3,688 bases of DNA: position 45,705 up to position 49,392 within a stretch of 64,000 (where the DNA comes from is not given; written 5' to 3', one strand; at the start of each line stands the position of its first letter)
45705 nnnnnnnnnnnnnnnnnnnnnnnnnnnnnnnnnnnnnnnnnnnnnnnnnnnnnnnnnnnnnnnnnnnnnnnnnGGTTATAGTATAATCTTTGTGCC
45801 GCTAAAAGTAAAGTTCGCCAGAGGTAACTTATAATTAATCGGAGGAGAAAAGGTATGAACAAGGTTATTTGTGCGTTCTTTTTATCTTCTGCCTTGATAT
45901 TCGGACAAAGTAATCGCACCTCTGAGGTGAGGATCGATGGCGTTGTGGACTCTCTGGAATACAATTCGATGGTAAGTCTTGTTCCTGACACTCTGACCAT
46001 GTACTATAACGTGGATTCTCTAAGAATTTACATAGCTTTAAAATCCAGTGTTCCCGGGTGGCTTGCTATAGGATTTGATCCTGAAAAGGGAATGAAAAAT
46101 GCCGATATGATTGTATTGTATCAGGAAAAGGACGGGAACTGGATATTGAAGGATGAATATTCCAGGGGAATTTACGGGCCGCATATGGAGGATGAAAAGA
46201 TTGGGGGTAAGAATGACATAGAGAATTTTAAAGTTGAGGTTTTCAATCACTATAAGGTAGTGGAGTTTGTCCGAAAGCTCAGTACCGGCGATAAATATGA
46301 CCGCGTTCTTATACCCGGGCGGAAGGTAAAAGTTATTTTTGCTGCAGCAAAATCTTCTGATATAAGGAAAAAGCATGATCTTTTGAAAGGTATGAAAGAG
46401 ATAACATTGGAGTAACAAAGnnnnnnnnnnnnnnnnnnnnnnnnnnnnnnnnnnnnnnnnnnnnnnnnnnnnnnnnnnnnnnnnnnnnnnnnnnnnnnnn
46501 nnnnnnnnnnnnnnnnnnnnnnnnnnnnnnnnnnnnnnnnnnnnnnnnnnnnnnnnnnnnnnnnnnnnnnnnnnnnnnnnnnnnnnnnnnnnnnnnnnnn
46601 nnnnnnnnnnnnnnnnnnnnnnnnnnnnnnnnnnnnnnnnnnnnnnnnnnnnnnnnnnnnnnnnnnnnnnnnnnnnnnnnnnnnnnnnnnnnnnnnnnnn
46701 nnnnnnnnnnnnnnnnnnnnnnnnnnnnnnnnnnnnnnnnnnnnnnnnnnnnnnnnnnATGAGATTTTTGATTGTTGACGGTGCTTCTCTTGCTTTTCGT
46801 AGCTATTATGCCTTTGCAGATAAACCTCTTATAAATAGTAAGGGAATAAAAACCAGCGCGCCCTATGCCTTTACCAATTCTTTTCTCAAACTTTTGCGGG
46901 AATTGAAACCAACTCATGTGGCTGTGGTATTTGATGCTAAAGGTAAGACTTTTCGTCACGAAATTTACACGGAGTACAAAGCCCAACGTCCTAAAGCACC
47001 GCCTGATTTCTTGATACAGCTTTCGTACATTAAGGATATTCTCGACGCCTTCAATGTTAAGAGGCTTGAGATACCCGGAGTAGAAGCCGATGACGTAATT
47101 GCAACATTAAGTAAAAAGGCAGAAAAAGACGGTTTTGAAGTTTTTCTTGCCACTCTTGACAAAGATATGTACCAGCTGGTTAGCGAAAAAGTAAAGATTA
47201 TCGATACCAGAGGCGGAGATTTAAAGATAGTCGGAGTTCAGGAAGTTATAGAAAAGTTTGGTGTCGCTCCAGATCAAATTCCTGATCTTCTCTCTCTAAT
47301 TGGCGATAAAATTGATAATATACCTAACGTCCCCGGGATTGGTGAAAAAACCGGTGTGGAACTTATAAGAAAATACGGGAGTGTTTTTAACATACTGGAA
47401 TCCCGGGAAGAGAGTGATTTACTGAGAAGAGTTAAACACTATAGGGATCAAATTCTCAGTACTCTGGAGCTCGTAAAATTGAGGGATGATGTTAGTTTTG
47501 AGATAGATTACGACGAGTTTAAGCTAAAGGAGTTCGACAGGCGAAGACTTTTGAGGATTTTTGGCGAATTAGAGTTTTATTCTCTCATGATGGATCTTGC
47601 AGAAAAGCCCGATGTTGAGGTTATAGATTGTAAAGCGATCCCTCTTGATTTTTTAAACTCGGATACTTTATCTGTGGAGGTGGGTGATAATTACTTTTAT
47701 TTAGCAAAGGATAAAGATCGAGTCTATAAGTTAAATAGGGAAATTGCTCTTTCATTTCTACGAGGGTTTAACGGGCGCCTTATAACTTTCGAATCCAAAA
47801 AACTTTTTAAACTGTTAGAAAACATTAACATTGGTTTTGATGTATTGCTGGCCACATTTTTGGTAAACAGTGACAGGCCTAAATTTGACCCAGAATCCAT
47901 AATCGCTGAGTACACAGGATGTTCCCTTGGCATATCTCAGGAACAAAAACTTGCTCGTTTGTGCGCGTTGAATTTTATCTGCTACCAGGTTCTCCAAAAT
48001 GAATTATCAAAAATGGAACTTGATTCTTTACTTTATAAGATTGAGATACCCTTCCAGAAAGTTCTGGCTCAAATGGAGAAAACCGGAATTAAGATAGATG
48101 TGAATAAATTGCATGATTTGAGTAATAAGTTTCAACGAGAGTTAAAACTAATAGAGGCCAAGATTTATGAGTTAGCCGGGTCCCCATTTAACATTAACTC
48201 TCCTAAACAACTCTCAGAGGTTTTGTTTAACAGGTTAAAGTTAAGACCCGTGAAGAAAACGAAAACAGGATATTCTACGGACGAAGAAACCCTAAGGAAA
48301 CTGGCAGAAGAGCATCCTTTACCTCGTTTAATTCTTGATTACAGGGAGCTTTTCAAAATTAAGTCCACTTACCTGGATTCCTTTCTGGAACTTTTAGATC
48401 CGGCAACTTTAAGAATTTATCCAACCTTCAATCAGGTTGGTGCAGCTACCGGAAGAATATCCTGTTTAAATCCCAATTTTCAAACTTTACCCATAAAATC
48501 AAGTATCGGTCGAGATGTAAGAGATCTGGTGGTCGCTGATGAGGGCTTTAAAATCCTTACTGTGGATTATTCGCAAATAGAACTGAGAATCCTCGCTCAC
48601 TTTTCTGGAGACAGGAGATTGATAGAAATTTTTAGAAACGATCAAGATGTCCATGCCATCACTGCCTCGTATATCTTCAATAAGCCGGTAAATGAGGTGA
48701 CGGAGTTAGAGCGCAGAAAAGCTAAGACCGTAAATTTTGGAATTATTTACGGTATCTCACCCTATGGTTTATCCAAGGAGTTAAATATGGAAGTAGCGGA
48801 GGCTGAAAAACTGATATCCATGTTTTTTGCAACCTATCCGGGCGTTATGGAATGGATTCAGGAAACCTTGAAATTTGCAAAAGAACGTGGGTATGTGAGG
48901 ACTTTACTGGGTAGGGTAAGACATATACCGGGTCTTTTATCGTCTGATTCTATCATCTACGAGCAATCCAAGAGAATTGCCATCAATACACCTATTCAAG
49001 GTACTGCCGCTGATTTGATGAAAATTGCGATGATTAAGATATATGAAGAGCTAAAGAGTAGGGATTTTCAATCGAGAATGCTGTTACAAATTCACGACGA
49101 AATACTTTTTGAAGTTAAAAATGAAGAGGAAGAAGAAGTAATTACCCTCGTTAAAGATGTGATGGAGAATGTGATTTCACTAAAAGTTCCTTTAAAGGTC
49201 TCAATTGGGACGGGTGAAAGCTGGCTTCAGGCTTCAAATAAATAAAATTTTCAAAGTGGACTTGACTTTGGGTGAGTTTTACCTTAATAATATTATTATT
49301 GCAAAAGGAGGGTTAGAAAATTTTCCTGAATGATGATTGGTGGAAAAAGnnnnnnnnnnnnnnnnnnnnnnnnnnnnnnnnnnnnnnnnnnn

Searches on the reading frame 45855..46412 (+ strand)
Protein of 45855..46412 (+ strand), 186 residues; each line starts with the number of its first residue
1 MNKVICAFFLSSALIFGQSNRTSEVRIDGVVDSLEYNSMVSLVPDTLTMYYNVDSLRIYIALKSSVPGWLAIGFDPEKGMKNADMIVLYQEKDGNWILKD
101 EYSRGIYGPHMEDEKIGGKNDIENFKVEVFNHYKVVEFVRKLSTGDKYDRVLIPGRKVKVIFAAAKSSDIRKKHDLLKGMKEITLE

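Call 73: search_protein_families(library=pfam, proteins=[window:45855-46412:+], max_evalue=0.00001)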
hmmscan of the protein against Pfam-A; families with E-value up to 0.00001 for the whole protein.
window:45855-46412:+ (186 aa): 1 family
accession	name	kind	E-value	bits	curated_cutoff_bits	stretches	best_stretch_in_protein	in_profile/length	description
PF03351.22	DOMON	-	1.3e-21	77.5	32.7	1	46-164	4-123/124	DOMON domain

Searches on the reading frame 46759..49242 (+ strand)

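Call 42: search_protein_families(library=pfam, proteins=[window:46759-49242:+], max_evalue=0.001)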
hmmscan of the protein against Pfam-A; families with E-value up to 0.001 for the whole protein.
window:46759-49242:+ (828 aa): 3 families
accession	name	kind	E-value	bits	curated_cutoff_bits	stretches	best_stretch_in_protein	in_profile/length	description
PF00476.26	DNA_pol_A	-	2.1e-150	501.3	34.3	1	449-823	2-380/381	DNA polymerase family A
PF02739.22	5_3_exonuc_N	-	7.8e-57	192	34.3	1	3-168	2-164/164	5'-3' exonuclease, N-terminal resolvase-like domain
PF01367.25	5_3_exonuc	-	3.4e-23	82.4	40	1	169-261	1-96/97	5'-3' exonuclease, C-terminal SAM fold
